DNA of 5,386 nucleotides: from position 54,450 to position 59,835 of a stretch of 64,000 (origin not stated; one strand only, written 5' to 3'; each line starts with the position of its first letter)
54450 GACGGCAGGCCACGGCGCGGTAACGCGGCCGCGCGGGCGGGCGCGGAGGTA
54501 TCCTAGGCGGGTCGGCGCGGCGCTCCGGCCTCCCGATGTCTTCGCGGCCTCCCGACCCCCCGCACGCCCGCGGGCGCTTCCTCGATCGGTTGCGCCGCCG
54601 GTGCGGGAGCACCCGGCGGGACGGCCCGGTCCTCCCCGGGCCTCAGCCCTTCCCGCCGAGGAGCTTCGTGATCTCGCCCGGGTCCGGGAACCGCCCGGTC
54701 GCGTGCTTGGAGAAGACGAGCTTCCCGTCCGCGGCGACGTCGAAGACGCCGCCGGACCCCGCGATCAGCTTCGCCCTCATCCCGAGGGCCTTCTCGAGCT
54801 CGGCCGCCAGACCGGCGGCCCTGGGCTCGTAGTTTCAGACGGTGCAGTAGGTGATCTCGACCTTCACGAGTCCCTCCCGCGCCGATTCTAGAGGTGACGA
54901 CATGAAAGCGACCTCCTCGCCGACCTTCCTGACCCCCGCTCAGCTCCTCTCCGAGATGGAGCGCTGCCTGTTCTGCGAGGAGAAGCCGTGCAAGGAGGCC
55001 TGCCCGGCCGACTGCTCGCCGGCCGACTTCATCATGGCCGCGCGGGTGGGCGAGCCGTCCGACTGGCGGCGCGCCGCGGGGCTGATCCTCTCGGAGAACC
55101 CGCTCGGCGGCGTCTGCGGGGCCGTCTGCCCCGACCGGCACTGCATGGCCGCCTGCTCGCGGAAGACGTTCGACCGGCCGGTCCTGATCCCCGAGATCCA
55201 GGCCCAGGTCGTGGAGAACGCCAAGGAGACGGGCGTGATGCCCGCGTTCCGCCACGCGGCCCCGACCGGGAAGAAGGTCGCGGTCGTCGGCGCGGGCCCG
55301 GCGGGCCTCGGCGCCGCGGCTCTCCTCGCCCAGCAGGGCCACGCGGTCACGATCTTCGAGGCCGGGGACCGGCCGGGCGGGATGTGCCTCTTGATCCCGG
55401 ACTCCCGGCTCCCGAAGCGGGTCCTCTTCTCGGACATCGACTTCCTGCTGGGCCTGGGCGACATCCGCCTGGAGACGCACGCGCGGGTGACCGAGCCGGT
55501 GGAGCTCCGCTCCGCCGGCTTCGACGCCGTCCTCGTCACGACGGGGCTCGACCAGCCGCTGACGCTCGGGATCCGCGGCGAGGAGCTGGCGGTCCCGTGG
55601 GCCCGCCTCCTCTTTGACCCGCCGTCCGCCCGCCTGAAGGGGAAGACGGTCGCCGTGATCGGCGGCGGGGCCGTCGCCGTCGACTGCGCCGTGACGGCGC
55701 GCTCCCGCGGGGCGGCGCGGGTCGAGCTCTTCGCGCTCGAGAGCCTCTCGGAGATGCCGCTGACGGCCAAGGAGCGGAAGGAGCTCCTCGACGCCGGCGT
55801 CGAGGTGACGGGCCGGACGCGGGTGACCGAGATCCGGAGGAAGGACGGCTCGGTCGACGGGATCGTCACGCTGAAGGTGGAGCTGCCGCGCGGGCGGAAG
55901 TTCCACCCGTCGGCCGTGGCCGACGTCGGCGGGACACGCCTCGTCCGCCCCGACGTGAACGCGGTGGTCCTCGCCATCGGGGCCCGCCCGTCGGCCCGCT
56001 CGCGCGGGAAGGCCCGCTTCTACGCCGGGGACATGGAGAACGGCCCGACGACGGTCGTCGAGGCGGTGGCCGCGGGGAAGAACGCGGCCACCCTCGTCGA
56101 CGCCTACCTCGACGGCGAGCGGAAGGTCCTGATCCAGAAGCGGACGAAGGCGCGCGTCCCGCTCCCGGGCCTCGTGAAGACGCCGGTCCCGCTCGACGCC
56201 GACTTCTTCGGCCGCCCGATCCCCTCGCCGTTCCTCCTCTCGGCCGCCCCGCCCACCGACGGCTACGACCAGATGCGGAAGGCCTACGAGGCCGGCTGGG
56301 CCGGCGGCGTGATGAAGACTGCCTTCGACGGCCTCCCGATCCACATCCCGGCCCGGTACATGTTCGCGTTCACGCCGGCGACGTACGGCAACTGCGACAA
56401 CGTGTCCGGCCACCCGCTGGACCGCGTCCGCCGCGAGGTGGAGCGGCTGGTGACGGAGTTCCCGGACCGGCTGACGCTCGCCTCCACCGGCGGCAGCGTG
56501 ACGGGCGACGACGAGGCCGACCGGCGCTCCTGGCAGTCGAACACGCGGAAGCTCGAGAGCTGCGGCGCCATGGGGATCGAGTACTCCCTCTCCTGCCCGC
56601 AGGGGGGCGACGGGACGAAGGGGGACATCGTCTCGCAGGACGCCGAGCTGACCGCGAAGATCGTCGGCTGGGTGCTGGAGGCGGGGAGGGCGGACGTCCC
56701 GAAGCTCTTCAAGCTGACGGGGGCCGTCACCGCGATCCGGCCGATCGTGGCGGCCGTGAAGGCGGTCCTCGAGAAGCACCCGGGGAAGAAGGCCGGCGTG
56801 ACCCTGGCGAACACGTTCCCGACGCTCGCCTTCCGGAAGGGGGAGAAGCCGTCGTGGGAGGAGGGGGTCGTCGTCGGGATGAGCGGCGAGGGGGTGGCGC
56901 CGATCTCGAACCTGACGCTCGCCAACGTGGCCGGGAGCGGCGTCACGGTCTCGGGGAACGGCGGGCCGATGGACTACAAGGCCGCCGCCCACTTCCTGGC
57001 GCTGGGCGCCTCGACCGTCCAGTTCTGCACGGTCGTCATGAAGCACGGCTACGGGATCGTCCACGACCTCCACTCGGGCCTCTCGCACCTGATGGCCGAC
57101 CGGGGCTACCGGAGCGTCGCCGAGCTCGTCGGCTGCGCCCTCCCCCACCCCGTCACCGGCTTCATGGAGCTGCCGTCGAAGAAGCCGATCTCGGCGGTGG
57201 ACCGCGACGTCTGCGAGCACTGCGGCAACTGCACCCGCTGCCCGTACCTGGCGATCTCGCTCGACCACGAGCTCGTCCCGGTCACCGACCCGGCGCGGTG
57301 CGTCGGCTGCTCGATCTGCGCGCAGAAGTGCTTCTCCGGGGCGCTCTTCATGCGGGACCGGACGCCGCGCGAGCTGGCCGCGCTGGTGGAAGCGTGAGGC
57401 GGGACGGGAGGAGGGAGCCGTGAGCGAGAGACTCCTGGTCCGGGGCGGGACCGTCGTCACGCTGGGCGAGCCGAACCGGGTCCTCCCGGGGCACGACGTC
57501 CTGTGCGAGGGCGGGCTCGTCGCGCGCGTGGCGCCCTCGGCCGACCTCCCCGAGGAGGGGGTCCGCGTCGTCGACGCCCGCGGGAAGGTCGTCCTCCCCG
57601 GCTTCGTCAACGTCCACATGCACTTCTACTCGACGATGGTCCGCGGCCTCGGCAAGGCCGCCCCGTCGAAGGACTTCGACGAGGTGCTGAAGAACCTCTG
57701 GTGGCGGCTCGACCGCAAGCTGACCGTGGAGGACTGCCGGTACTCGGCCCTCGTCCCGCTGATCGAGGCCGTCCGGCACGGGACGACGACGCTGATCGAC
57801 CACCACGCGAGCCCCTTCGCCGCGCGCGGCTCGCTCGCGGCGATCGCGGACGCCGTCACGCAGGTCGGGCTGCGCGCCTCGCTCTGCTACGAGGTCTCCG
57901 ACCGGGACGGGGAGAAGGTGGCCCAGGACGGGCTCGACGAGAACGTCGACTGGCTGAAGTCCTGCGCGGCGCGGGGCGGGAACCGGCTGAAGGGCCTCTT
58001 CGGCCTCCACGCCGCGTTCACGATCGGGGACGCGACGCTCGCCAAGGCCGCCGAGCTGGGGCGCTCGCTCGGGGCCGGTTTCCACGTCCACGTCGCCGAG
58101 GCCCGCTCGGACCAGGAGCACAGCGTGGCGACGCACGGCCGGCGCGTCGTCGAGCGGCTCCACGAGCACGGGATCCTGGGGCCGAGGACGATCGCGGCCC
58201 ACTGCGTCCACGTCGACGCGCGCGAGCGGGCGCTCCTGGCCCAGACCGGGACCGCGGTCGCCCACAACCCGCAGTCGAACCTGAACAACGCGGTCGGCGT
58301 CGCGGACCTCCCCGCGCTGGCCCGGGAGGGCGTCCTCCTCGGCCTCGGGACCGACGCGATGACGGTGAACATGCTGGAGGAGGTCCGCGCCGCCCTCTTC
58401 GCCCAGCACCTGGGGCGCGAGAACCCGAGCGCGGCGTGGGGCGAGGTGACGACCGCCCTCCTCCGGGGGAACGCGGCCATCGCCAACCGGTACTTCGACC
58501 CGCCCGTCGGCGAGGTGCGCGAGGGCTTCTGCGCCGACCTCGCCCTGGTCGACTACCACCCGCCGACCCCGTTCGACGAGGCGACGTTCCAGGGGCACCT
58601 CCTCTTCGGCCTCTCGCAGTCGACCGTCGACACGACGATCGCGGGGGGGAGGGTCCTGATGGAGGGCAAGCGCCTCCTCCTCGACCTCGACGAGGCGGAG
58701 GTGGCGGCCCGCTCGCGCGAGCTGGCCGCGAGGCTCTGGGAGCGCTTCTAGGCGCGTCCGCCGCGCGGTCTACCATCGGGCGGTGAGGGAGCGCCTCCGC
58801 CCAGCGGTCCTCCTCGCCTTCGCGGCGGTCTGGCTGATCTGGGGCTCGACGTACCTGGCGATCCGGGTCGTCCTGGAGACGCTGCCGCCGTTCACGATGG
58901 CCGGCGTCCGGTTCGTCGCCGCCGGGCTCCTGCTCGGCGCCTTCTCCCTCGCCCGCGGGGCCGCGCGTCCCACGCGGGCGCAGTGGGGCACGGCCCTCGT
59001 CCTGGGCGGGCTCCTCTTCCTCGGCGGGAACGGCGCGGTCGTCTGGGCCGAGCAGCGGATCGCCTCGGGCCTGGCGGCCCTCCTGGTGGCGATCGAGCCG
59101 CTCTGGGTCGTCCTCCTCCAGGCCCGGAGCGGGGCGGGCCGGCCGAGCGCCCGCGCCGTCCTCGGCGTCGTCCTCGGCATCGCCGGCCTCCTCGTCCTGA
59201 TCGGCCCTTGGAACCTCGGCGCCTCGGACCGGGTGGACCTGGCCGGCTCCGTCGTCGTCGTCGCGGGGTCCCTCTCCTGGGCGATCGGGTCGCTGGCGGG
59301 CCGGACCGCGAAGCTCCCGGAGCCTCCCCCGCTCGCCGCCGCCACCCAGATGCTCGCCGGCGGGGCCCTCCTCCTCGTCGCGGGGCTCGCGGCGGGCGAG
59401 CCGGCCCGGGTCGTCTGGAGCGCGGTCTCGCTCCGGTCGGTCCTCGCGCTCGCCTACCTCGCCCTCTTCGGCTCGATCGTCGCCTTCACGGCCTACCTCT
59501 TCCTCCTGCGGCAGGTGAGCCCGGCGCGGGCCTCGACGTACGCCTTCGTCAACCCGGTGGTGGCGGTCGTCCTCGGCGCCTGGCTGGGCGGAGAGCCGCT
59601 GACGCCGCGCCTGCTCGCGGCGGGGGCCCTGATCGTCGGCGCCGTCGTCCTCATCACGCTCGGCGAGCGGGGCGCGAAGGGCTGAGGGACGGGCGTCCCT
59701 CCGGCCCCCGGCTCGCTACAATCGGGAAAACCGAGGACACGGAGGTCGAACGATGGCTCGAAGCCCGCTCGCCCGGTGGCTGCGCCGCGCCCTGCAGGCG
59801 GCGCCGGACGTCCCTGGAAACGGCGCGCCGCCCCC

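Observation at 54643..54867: Hidden SelW/Rdx-type selenoprotein gene with in-frame UGA and fdhF-like SECIS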

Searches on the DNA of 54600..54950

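Call 58: search_rna_families(source=window, start=54600, end=54950, threshold=evalue, max_evalue=10)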
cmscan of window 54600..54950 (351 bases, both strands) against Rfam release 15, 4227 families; matches with E-value up to 10: 5.
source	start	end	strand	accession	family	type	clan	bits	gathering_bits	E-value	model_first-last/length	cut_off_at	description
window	54726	54754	-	RF01839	eeev_FSE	Cis-reg; frameshift_element;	-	19.3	80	0.18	26-54/73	no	eastern equine encephalitis ribosomal frameshift element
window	54604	54666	-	RF03924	mir-1228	Gene; miRNA;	-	18.7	88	1.3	1-73/73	no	mir-1228 microRNA precursor family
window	54832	54848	+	RF01337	CRISPR-DR24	Gene; CRISPR;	-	14.8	35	3.7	1-30/30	no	CRISPR RNA direct repeat element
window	54728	54790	-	RF02239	asX6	Gene; sRNA;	-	14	50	7.1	1-93/93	no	Xanthomonas sRNA asX6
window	54616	54629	+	RF01068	Guanidine-II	Cis-reg; riboswitch;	-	13.3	32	2.5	35-48/48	no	Guanidine-II riboswitch aptamer (mini-ykkC)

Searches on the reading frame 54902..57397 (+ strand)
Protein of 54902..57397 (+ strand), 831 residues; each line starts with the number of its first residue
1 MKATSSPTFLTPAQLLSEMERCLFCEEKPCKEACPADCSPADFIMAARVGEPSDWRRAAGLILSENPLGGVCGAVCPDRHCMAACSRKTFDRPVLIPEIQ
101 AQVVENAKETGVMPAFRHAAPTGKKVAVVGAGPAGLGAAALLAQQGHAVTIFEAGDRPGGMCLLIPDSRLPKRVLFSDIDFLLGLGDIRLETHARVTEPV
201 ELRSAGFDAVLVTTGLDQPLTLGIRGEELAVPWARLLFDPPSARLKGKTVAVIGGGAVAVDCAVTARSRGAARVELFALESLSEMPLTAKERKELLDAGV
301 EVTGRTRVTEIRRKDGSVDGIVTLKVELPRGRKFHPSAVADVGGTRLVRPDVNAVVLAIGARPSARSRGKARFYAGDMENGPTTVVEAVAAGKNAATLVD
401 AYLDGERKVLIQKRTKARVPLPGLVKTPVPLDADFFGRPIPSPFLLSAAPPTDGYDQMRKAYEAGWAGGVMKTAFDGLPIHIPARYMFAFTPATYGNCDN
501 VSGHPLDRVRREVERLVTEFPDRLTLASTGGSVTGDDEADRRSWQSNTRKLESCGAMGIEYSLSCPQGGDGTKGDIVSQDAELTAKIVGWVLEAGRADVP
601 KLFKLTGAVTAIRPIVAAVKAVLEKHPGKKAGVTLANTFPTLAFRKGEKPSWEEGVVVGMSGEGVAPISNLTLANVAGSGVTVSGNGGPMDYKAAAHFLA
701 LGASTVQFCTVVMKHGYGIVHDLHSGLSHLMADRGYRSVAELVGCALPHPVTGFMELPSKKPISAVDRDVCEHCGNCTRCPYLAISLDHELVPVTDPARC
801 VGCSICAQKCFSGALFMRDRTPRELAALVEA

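Call 11: search_protein_families(library=ncbifam, proteins=[window:54902-57397:+], max_evalue=0.00001)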
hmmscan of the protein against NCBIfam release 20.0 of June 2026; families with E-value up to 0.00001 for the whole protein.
window:54902-57397:+ (831 aa): 45 families (the best 25 are shown)
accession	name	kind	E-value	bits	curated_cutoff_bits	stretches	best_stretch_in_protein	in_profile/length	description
NF009410.0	PRK12771.1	subfamily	1.8e-68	231.5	516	1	25-361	45-380/566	NAD(P)-binding protein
NF006183.0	PRK08318.1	equivalog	3e-58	197.6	335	1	431-812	4-391/422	NAD-dependent dihydropyrimidine dehydrogenase subunit PreA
NF009454.0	PRK12814.1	equivalog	8.7e-54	183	916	1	27-319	101-395/657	putative NADPH-dependent glutamate synthase small subunit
TIGR01316.1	gltA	equivalog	7.1e-47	160.2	471.75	1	14-364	20-388/449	NADPH-dependent glutamate synthase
NF009414.0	PRK12778.1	equivalog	2.8e-46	158.2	1103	1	11-364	320-687/752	bifunctional dihydroorotate dehydrogenase B NAD binding subunit/NADPH-dependent glutamate synthase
TIGR03315.1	Se_ygfK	equivalog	1.2e-44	152.1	835.3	1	25-361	442-774/1012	putative selenate reductase subunit YgfK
NF010590.0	PRK13984.1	equivalog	5.2e-42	143.8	946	1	14-361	184-541/611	putative oxidoreductase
TIGR01317.1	GOGAT_sm_gam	subfamily_domain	2.2e-38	132.3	447.7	1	18-279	40-315/485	glutamate synthase small subunit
TIGR01318.1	gltD_gamma_fam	subfamily_domain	3e-36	125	482.95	1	14-365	34-400/467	glutamate synthase, small subunit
NF009409.0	PRK12770.1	subfamily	1.3e-33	116.6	343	1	118-365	13-289/360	putative glutamate synthase subunit beta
NF009408.0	PRK12769.1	equivalog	3.5e-32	111.3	1003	1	12-364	217-585/659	formate-dependent uric acid utilization protein AegA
NF009451.0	PRK12809.1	equivalog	3.5e-30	104.9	1154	1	10-215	198-404/639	formate-dependent uric acid utilization protein YgfT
NF009413.0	PRK12775.1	equivalog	4e-29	101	1895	1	15-363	326-686/1006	putative trifunctional 2-polyprenylphenol hydroxylase/glutamate synthase subunit beta/ferritin domain-containing protein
NF045663.1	diclust_near_Sec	equivalog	5.5e-29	100.8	530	1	17-216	7-199/759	pyridine nucleotide-disulfide oxidoreductase/dicluster-binding protein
NF009415.0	PRK12779.1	equivalog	8.6e-24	83.5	1519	1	30-312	210-511/944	putative bifunctional glutamate synthase subunit beta/2-polyprenylphenol hydroxylase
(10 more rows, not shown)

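Call 53: find_related_loci(query=window:54902-57397:+, collection=metagenome_contigs, flank=4000)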
Query window:54902-57397:+ (831 aa) in metagenome_contigs; peptide patterns used: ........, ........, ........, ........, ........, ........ (x = any residue, [..] = any of these).
165 stretches matched a pattern; 107 encode a relative of the query (tblastn E <= 1e-3); the best 80 are kept; 79 distinct loci.
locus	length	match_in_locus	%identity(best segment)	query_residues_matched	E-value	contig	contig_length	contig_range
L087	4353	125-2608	67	1-830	0e+0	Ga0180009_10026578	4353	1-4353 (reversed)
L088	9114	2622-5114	99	1-831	0e+0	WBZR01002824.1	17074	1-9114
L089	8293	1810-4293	62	8-831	0e+0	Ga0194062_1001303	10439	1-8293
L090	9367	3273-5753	67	5-831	0e+0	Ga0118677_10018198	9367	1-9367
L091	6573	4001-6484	62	8-831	0e+0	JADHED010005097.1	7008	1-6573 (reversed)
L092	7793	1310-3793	67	4-830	0e+0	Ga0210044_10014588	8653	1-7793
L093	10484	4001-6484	63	8-831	0e+0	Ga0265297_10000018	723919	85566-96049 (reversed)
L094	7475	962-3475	60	8-831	0e+0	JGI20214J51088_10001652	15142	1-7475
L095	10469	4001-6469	65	8-830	0e+0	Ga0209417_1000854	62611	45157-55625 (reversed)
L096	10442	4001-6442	67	9-821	0e+0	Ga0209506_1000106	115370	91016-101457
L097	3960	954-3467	61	8-830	0e+0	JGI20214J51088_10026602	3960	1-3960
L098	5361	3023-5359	64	2-779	0e+0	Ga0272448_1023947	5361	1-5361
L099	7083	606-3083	62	10-831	0e+0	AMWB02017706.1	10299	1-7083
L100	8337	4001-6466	61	9-830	0e+0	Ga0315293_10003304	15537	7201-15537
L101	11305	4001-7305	58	2-830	0e+0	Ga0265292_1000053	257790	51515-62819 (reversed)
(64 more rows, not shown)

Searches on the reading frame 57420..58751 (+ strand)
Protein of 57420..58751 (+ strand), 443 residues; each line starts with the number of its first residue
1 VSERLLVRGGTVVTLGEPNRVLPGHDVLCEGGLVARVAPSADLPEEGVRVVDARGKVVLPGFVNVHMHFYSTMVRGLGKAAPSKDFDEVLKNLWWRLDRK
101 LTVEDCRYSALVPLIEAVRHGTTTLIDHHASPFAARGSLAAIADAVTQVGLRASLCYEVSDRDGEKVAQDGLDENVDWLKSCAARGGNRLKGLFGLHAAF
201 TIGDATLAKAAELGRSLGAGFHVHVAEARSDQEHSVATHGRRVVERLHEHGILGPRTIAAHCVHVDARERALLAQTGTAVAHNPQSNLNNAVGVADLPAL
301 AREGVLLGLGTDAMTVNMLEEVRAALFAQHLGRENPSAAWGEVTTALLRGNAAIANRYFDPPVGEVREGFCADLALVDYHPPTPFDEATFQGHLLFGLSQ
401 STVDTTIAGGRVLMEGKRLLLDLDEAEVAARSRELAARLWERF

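Call 11: search_protein_families(library=ncbifam, proteins=[window:57420-58751:+], max_evalue=0.00001)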
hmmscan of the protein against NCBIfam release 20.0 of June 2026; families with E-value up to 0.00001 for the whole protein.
window:57420-58751:+ (443 aa): 35 families (the best 25 are shown)
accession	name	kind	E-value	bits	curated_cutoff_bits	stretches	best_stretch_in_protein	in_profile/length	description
NF005540.0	PRK07203.1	equivalog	2.4e-154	514.3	444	1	5-443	2-442/444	putative aminohydrolase SsnA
TIGR03314.1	Se_ssnA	subfamily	6.9e-145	483.2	455.5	1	5-443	1-441/441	putative selenium metabolism protein SsnA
NF004701.0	PRK06038.1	equivalog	2.6e-63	214.2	609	1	4-442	5-429/432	N-ethylammeline chlorohydrolase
NF006055.0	PRK08203.1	equivalog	3.4e-57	194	532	2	200-441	212-452/455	8-oxoguanine deaminase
NF006252.0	PRK08393.1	equivalog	1.8e-56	192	617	1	5-436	3-420/424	N-ethylammeline chlorohydrolase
NF005557.0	PRK07228.1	equivalog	1.8e-56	191.7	522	1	5-442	3-440/445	5'-deoxyadenosine deaminase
NF006549.0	PRK09045.1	equivalog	6.8e-51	173.3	540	1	5-439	10-439/444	TRZ/ATZ family hydrolase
NF004995.0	PRK06380.1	subfamily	2.8e-45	155.1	567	1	8-428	6-412/418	metal-dependent hydrolase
NF006056.0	PRK08204.1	subfamily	1.7e-41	142.4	391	1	2-427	2-430/449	hypothetical protein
NF009059.0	PRK12393.1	equivalog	3.1e-40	138.3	543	1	22-439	26-455/460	amidohydrolase family protein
NF012037.0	PRK15493.1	equivalog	1.2e-36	126.5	779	1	10-423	8-419/435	bifunctional S-methyl-5'-thioadenosine deaminase/S-adenosylhomocysteine deaminase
NF005211.0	PRK06687.1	equivalog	6.6e-30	104.2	703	1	45-422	43-418/419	TRZ/ATZ family protein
NF006681.0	PRK09229.1-2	equivalog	1.1e-29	103.4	362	1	20-421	17-433/451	formimidoylglutamate deiminase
TIGR02022.1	hutF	equivalog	5.5e-29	101.2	413.05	1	52-418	43-435/455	formimidoylglutamate deiminase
TIGR02967.1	guan_deamin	equivalog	5.4e-28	98.1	375.4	1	28-381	10-364/401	guanine deaminase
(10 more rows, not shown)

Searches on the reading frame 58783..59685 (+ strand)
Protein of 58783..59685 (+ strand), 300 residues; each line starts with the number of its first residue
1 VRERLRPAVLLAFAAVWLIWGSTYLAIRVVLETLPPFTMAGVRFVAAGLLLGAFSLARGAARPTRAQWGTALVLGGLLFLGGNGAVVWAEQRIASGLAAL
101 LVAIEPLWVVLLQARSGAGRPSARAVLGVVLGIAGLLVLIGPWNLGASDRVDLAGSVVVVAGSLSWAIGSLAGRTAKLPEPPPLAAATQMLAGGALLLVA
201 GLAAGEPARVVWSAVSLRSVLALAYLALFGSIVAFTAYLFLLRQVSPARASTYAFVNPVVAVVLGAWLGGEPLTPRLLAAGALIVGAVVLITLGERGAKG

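Call 11: search_protein_families(library=ncbifam, proteins=[window:58783-59685:+], max_evalue=0.00001)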
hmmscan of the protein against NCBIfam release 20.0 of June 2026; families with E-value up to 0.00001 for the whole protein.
window:58783-59685:+ (300 aa): 4 families
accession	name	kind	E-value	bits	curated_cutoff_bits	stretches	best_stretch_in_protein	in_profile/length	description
NF008432.0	PRK11272.1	equivalog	1.1e-78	264.4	270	1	4-295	6-289/294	drug/metabolite exporter YedA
TIGR00950.1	2A78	equivalog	6.9e-39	133.8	230.2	1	20-289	1-264/264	carboxylate/amino acid/amine transporter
NF008523.0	PRK11453.1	equivalog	1.6e-12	47.6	472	1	11-291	8-285/299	O-acetylserine/cysteine exporter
NF050091.1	ArAmAcExpYddG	equivalog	1.3e-09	38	300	1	8-176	6-173/285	aromatic amino acid exporter YddG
